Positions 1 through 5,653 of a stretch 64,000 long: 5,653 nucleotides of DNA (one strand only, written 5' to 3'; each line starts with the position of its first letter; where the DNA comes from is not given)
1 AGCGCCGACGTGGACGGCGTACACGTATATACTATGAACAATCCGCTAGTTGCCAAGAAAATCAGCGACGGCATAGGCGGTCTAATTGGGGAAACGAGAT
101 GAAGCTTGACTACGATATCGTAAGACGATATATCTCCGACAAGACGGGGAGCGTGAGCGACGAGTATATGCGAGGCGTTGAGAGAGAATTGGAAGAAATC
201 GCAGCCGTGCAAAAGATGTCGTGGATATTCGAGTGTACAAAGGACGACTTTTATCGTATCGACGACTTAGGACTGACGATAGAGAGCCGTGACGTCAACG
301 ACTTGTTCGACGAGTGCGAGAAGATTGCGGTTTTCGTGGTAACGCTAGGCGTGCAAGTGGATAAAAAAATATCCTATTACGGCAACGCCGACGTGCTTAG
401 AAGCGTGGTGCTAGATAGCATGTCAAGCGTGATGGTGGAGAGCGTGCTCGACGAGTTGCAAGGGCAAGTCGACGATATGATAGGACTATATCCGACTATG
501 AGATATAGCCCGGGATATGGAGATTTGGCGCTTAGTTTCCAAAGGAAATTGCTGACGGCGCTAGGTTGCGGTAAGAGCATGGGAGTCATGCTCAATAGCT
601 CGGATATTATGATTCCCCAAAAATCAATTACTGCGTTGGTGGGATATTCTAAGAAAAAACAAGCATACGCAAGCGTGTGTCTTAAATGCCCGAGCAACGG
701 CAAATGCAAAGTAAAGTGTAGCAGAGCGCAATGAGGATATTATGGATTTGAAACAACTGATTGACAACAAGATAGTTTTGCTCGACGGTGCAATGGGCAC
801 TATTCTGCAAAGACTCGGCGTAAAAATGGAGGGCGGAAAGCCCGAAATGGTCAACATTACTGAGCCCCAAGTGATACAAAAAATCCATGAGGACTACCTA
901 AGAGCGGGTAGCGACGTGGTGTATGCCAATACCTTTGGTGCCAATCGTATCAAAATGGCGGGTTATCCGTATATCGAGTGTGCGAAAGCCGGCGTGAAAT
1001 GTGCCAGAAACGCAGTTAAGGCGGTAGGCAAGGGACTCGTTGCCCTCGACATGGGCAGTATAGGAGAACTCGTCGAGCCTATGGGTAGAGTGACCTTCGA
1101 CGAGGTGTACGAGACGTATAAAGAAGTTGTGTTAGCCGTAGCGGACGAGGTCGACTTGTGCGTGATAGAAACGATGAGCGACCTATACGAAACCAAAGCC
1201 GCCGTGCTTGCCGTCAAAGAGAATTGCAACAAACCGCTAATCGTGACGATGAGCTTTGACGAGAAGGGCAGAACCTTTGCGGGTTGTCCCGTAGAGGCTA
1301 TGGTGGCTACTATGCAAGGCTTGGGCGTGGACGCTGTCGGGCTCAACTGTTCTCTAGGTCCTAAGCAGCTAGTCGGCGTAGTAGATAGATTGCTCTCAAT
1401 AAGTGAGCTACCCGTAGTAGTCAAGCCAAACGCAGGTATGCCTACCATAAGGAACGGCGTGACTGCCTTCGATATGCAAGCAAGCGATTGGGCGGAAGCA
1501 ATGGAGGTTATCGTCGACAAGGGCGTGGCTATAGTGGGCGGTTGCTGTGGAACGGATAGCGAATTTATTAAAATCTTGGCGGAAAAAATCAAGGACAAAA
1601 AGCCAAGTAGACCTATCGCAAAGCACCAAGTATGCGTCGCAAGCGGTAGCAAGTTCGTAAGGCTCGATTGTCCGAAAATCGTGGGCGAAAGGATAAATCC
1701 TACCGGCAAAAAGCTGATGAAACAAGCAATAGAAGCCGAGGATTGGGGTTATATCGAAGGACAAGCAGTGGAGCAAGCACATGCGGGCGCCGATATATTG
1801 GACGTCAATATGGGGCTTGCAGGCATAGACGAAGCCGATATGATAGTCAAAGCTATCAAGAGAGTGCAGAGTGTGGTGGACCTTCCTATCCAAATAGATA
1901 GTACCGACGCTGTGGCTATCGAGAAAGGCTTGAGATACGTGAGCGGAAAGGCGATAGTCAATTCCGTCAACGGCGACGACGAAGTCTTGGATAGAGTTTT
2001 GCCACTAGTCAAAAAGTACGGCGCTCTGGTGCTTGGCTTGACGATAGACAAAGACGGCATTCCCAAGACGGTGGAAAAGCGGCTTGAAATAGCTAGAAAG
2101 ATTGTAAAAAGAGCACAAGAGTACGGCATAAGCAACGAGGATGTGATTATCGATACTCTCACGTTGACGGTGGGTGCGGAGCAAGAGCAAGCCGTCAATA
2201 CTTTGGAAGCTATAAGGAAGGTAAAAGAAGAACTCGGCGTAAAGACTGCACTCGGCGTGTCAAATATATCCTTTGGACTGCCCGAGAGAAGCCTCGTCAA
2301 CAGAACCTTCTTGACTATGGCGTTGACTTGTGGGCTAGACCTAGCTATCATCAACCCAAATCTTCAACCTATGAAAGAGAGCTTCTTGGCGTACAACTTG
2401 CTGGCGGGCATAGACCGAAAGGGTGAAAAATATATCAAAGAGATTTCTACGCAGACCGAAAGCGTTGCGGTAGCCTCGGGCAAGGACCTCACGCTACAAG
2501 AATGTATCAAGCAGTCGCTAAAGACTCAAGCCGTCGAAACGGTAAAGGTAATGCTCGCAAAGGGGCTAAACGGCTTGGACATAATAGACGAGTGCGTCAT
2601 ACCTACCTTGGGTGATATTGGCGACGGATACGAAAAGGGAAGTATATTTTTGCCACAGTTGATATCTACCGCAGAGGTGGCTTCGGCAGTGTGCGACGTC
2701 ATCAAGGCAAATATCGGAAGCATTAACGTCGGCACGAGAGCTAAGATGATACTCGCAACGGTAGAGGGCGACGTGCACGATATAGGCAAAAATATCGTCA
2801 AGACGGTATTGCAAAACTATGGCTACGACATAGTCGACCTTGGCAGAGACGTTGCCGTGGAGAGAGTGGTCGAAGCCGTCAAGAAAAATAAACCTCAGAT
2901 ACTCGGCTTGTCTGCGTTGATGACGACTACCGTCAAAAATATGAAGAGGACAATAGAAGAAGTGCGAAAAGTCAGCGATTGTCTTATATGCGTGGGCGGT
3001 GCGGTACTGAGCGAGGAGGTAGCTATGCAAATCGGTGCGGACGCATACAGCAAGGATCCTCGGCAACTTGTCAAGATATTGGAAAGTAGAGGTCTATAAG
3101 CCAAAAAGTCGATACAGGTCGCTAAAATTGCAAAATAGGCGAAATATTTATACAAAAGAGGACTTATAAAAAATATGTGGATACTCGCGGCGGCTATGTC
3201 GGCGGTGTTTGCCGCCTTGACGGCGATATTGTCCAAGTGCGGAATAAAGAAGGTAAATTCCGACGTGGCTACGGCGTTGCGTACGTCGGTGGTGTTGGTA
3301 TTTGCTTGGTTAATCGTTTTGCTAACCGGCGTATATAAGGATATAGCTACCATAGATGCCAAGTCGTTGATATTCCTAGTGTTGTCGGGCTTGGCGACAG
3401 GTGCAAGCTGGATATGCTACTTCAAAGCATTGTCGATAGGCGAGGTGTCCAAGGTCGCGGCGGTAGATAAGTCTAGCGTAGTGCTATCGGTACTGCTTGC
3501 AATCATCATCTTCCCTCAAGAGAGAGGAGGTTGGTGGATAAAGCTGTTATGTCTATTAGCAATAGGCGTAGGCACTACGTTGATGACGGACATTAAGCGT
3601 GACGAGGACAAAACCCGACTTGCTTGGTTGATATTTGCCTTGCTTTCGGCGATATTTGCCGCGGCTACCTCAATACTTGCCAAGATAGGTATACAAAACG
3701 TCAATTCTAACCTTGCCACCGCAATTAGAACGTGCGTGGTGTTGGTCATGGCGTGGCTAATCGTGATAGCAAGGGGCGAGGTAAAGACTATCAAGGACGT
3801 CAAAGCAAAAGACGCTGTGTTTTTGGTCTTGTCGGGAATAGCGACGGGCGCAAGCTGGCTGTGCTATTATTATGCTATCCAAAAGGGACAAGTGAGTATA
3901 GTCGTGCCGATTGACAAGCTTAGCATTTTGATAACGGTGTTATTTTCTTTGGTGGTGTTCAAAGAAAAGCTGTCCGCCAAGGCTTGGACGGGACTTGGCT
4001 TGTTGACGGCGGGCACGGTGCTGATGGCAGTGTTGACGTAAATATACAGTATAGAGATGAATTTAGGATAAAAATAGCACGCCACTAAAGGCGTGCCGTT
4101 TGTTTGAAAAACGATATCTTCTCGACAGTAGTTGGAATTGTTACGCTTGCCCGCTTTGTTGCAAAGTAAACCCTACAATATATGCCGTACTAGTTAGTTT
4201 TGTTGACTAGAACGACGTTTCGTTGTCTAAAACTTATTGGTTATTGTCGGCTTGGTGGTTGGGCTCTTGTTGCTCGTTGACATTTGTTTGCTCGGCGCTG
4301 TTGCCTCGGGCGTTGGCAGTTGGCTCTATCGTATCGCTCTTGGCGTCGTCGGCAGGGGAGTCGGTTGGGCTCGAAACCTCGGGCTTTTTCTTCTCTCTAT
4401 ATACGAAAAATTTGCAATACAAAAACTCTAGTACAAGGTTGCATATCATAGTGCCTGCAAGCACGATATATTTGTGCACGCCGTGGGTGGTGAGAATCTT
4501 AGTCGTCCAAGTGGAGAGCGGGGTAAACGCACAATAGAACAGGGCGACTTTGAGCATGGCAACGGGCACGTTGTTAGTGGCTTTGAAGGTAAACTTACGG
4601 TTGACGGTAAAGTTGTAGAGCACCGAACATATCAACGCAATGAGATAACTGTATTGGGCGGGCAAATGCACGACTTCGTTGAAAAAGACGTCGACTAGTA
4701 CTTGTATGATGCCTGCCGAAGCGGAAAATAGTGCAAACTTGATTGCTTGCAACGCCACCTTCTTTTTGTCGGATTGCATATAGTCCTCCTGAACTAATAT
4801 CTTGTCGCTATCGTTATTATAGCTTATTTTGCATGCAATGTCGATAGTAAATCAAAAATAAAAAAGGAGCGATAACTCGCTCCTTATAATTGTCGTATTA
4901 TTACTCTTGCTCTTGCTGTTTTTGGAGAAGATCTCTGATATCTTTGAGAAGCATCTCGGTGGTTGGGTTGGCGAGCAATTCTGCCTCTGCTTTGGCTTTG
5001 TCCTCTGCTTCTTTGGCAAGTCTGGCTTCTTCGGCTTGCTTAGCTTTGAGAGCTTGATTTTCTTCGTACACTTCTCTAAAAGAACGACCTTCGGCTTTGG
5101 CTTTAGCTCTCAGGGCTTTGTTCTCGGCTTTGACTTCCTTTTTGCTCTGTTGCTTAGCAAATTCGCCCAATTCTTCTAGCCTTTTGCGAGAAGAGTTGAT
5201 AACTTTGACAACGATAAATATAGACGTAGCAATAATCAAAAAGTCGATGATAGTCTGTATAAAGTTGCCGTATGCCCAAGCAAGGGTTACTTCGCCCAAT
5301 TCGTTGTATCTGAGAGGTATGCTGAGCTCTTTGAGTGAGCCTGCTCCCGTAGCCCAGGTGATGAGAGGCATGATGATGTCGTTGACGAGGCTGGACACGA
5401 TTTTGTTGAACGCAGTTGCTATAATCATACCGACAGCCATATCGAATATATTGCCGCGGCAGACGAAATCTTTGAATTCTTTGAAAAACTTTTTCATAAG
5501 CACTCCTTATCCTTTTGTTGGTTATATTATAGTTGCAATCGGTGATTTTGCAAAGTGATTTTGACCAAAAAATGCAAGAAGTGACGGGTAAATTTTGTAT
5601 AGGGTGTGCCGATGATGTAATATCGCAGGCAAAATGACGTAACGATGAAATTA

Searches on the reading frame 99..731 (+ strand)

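Call 12: search_protein_families(library=pfam, proteins=[window:99-731:+], max_evalue=0.001)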
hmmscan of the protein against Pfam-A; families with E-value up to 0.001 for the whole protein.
window:99-731:+ (211 aa): 1 family
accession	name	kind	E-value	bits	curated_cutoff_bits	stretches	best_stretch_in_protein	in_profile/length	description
PF02965.22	Met_synt_B12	-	1.1e-07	32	25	1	74-188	121-253/273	Vitamin B12 dependent methionine synthase, activation domain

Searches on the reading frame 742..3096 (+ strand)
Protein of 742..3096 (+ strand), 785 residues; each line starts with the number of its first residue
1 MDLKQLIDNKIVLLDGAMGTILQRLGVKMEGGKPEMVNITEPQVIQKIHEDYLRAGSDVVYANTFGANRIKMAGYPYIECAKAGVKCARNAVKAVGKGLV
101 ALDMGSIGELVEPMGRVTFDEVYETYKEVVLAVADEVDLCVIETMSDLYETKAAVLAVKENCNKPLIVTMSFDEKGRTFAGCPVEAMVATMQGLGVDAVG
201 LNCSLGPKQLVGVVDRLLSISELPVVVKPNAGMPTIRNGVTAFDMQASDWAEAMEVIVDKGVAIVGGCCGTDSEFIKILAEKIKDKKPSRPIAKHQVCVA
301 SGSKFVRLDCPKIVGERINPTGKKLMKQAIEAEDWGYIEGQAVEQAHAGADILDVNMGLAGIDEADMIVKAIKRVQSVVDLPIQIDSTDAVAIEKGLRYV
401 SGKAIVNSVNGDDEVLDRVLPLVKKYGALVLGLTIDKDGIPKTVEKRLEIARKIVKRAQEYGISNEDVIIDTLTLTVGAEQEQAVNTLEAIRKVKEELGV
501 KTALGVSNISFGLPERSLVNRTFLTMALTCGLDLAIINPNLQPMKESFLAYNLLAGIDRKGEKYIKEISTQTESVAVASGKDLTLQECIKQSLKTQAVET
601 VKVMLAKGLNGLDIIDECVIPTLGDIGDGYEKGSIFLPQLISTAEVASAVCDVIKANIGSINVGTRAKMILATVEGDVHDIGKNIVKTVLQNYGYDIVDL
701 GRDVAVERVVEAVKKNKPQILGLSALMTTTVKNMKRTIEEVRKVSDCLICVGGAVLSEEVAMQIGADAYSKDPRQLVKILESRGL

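Call 12: search_protein_families(library=pfam, proteins=[window:742-3096:+], max_evalue=0.001)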
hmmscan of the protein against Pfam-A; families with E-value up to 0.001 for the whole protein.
window:742-3096:+ (785 aa): 5 families
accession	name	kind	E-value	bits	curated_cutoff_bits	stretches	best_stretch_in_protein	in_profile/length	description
PF02574.22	S-methyl_trans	-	9.6e-68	229.5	22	1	12-282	1-282/283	Homocysteine S-methyltransferase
PF00809.28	Pterin_bind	-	2.6e-30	106.3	25.5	1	315-538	1-244/244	Pterin binding enzyme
PF02310.24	B12-binding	-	1.1e-24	87.1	32.1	1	668-768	2-107/121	B12 binding domain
PF02607.22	B12-binding_2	-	6.6e-10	39.5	23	1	585-655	5-74/74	B12 binding domain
PF03599.22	CdhD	-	3.8e-05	23.1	24.8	1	366-493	83-197/387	CO dehydrogenase/acetyl-CoA synthase delta subunit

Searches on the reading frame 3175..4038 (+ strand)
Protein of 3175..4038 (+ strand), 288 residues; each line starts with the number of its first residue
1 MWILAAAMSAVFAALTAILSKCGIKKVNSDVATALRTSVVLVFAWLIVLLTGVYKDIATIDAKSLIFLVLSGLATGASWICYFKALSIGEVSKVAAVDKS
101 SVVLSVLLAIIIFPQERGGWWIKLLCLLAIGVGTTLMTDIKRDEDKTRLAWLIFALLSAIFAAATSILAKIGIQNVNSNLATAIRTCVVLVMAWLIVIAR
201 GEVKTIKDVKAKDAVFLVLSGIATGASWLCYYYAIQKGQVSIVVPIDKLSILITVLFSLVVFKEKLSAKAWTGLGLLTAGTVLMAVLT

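Call 12: search_protein_families(library=pfam, proteins=[window:3175-4038:+], max_evalue=0.001)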
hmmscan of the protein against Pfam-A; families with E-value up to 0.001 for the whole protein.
window:3175-4038:+ (288 aa): 2 families
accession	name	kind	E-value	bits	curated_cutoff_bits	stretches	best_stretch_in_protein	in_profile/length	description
PF00892.27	EamA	-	3.2e-31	108.8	28.2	2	150-284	2-133/135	EamA-like transporter family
PF10639.15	TMEM234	-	8.6e-06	26.3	30.1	1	226-284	54-112/113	Putative transmembrane family 234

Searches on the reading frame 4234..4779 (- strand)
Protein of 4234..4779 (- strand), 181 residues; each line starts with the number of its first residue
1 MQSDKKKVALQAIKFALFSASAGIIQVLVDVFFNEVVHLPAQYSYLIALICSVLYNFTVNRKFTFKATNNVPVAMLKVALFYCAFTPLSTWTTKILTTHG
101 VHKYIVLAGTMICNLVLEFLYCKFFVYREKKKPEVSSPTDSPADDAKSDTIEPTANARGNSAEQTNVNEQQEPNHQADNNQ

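Call 12: search_protein_families(library=pfam, proteins=[window:4234-4779:-], max_evalue=0.001)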
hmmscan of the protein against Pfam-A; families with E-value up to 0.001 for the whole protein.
window:4234-4779:- (181 aa): 1 family
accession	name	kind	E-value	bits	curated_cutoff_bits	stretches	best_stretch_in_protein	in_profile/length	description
PF04138.20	GtrA_DPMS_TM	-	1.5e-09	38.5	26.1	1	14-126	1-116/117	GtrA/DPMS, transmembrane domain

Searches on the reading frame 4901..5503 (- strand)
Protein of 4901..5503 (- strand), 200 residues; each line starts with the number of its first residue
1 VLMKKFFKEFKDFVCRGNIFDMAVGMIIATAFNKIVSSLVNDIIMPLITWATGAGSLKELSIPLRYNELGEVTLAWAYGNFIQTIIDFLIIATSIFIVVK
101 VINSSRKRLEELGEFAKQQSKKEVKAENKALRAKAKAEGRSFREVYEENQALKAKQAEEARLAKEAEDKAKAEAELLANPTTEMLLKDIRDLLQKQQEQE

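Call 12: search_protein_families(library=pfam, proteins=[window:4901-5503:-], max_evalue=0.001)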
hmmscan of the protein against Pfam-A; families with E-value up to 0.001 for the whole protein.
window:4901-5503:- (200 aa): 1 family
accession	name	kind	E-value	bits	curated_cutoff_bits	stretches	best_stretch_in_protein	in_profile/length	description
PF01741.23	MscL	-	2.8e-36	125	27.4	1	6-122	1-112/123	Large-conductance mechanosensitive channel, MscL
